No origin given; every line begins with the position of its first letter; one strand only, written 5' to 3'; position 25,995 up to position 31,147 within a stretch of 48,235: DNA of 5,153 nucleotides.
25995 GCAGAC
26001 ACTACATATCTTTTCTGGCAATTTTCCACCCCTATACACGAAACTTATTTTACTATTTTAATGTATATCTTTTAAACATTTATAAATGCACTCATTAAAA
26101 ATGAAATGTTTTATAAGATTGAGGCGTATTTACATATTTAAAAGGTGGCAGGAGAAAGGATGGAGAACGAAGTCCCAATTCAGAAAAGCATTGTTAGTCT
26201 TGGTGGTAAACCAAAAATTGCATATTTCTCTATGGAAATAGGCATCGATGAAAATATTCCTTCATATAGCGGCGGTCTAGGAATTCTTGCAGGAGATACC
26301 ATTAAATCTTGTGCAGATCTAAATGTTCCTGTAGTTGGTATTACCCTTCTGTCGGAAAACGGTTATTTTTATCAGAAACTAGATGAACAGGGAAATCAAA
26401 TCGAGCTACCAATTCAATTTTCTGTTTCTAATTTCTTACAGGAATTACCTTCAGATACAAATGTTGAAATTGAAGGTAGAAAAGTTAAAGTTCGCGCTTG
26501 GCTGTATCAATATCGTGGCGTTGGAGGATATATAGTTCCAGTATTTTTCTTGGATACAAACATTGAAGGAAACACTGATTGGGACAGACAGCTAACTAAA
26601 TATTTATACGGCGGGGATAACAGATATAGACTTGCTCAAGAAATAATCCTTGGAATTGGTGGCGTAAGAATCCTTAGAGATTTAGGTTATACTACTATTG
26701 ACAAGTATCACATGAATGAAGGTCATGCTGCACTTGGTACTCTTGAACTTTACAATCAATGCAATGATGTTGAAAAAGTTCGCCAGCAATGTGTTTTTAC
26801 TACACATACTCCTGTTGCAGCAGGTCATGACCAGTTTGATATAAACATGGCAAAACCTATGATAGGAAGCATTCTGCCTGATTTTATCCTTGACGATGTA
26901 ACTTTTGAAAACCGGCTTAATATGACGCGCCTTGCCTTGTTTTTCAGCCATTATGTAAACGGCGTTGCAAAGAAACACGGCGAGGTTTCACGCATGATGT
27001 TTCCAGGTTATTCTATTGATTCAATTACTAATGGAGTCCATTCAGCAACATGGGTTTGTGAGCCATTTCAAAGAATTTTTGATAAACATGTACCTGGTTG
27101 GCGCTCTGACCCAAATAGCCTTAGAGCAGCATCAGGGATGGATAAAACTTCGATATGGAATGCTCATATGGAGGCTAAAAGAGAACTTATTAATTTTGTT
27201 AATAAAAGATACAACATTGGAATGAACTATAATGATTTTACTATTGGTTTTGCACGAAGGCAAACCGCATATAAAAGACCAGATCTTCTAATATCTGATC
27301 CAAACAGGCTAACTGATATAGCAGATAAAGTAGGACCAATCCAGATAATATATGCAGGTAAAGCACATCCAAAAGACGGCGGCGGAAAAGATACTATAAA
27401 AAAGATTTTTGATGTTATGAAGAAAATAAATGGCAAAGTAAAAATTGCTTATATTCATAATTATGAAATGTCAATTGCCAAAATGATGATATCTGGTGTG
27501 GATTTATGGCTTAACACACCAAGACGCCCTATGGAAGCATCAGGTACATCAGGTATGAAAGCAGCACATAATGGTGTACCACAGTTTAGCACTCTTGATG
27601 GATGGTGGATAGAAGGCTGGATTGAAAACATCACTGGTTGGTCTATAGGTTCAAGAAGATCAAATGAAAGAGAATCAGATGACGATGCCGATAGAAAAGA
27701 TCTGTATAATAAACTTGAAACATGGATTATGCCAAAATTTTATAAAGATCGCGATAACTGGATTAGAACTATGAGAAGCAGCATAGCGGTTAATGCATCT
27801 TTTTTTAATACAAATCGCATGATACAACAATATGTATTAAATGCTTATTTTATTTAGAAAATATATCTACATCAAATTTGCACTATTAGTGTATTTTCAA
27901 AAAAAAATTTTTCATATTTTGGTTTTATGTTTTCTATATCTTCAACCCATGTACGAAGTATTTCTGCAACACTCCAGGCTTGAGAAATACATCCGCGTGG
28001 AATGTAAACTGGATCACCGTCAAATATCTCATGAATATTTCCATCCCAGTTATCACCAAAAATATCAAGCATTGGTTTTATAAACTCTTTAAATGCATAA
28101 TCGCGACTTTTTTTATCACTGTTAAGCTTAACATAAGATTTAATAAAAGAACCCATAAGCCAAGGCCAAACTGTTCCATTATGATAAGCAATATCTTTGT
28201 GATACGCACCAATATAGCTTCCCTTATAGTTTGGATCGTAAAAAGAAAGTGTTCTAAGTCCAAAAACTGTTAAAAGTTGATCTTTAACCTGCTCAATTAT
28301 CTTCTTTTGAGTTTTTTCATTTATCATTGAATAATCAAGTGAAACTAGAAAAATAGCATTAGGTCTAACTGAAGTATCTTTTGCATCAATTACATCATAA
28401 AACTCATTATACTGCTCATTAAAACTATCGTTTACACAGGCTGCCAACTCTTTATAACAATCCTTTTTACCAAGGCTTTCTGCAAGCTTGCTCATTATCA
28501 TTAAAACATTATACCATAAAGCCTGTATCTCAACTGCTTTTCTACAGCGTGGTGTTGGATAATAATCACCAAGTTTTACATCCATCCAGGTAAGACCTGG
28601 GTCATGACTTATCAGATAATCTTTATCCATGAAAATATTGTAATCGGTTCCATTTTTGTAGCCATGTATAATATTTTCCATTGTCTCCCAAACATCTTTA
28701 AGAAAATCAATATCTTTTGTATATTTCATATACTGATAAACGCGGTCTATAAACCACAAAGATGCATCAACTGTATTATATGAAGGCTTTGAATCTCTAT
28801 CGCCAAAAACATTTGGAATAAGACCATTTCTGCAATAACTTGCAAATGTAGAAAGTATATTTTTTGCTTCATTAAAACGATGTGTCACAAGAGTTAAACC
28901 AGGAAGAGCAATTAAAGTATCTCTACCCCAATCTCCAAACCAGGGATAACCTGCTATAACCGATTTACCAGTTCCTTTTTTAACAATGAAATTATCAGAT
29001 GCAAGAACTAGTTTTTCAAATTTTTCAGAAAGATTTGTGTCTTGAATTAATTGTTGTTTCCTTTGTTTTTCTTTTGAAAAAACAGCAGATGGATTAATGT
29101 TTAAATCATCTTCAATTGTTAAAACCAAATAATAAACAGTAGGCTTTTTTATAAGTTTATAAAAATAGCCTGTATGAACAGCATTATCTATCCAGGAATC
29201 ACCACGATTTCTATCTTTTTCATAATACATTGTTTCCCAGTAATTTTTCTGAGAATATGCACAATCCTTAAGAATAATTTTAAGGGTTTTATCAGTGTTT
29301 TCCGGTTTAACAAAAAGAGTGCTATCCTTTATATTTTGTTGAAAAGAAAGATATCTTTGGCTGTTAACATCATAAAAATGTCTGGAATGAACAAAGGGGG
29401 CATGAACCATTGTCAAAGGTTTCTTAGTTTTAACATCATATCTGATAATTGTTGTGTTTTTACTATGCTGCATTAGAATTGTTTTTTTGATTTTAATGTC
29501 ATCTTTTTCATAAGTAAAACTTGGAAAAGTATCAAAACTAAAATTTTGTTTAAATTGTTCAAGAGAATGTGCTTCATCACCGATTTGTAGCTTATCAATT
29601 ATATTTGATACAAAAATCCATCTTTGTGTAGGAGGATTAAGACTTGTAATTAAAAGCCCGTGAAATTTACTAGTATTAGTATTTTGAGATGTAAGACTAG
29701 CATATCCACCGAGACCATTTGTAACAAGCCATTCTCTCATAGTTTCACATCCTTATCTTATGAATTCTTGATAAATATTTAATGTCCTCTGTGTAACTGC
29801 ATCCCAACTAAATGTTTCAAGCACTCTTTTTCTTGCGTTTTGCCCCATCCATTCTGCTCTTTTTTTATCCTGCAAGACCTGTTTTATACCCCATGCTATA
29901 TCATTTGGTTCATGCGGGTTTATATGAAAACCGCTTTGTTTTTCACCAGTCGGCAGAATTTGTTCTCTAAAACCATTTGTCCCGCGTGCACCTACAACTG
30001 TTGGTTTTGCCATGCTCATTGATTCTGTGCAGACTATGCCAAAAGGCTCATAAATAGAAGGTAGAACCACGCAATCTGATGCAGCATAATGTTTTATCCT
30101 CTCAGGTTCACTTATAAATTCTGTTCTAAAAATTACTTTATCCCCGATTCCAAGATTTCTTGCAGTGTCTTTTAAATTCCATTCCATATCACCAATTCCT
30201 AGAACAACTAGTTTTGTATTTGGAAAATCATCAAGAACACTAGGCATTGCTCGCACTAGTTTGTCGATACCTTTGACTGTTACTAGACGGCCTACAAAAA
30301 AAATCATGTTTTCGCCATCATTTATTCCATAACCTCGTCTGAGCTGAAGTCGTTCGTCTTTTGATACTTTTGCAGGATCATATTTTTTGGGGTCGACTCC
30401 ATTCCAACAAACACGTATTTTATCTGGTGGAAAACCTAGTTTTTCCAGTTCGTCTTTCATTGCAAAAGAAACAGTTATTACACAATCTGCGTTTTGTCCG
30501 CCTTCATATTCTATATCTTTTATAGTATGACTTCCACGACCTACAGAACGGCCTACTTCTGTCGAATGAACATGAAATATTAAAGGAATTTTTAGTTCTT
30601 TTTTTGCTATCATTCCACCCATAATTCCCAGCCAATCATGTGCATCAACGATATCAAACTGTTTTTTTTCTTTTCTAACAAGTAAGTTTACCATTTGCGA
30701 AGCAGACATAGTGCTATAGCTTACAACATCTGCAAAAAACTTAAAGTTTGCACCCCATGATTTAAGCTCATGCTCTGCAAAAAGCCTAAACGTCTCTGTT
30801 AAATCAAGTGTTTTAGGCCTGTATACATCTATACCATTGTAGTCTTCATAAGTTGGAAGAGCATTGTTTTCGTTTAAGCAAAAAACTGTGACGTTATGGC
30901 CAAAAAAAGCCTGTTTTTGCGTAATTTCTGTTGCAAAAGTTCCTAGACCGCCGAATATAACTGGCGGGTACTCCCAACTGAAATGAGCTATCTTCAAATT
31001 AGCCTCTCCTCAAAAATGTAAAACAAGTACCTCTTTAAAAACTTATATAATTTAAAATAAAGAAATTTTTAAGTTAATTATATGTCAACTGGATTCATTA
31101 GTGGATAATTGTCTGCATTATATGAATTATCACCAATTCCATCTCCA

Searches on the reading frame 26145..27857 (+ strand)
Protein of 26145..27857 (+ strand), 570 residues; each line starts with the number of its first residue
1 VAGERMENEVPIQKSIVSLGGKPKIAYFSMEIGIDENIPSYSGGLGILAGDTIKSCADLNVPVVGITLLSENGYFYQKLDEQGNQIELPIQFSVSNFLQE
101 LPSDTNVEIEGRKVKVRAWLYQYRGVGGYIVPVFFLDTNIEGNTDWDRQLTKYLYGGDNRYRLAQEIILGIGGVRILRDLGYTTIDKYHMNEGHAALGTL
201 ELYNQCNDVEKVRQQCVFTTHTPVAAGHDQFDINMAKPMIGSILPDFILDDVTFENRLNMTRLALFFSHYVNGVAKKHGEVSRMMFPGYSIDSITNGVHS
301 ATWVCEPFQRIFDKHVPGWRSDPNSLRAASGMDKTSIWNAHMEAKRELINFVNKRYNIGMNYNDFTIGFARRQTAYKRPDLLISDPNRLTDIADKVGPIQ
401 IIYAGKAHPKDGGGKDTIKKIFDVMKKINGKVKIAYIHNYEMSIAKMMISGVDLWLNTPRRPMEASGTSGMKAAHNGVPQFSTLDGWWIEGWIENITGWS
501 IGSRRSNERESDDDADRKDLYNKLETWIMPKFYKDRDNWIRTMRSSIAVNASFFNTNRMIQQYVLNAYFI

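Call 22: search_protein_families(library=pfam, proteins=[window:26145-27857:+], max_evalue=0.00001)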
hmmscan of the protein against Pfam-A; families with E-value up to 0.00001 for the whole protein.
window:26145-27857:+ (570 aa): 1 family
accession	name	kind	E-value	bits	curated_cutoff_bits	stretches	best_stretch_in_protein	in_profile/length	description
PF00343.26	Phosphorylase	-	4.5e-32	111.6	27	1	255-490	321-583/713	Carbohydrate phosphorylase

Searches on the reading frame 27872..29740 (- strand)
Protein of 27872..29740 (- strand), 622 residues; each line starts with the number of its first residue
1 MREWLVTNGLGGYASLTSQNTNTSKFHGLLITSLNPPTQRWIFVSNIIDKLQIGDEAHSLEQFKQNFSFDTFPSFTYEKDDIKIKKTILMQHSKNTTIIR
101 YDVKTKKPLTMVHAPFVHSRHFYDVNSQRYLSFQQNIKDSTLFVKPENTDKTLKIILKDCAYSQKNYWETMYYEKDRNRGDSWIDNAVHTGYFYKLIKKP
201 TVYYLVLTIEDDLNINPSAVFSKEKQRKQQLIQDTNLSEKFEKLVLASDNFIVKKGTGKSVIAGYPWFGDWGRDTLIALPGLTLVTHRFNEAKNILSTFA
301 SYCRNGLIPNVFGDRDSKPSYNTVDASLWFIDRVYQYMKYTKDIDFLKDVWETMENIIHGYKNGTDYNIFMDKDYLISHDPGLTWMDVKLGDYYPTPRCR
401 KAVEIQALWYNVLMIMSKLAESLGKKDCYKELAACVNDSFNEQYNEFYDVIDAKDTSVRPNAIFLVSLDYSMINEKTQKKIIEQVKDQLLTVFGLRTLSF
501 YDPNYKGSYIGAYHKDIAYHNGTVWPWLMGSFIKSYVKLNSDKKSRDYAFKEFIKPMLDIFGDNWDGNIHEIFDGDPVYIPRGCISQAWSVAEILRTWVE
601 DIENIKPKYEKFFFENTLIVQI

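Call 22: search_protein_families(library=pfam, proteins=[window:27872-29740:-], max_evalue=0.00001)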
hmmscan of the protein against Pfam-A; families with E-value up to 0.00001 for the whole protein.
window:27872-29740:- (622 aa): 2 families
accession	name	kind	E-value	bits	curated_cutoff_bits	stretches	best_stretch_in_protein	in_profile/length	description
PF06202.20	GDE_C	-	1.1e-119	400.1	21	1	247-596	2-367/367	Amylo-alpha-1,6-glucosidase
PF12439.13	GDE_N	-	2.2e-43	148.8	27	1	2-194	1-209/219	Glycogen debranching enzyme N terminal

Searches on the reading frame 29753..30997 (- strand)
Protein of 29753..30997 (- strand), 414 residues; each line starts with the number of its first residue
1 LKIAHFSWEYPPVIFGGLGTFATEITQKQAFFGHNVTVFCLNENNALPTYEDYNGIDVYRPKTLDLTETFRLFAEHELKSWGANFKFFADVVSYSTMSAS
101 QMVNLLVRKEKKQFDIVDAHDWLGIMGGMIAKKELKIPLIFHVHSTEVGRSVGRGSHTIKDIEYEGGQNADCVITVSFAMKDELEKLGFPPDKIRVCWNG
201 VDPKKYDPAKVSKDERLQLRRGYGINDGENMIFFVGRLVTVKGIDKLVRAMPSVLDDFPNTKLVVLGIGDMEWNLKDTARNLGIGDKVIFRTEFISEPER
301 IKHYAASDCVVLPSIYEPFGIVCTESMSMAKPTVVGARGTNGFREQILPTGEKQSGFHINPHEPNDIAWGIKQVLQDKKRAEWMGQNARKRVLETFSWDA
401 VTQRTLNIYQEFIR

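Call 22: search_protein_families(library=pfam, proteins=[window:29753-30997:-], max_evalue=0.00001)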
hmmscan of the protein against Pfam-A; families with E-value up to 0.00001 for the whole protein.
window:29753-30997:- (414 aa): 6 families
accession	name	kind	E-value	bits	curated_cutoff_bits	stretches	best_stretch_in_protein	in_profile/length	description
PF00534.26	Glycos_transf_1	-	2.2e-39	135.2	26.4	1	218-391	4-172/172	Glycosyl transferases group 1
PF13439.12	Glyco_transf_4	-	2.8e-25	89.7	28.5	1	15-204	1-169/170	Glycosyltransferase Family 4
PF13692.12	Glyco_trans_1_4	-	3.9e-24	86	27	1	230-377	2-142/142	Glycosyl transferases group 1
PF13579.12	Glyco_trans_4_4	-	1.6e-17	64.7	29.7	1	16-200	1-158/158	Glycosyl transferase 4-like domain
PF08323.17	Glyco_transf_5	-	1.4e-13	51.5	22.7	1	2-184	1-224/239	Starch synthase catalytic domain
PF20706.3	GT4-conflict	-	9.2e-12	45.1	26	1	158-403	135-383/385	Family 4 Glycosyltransferase in conflict systems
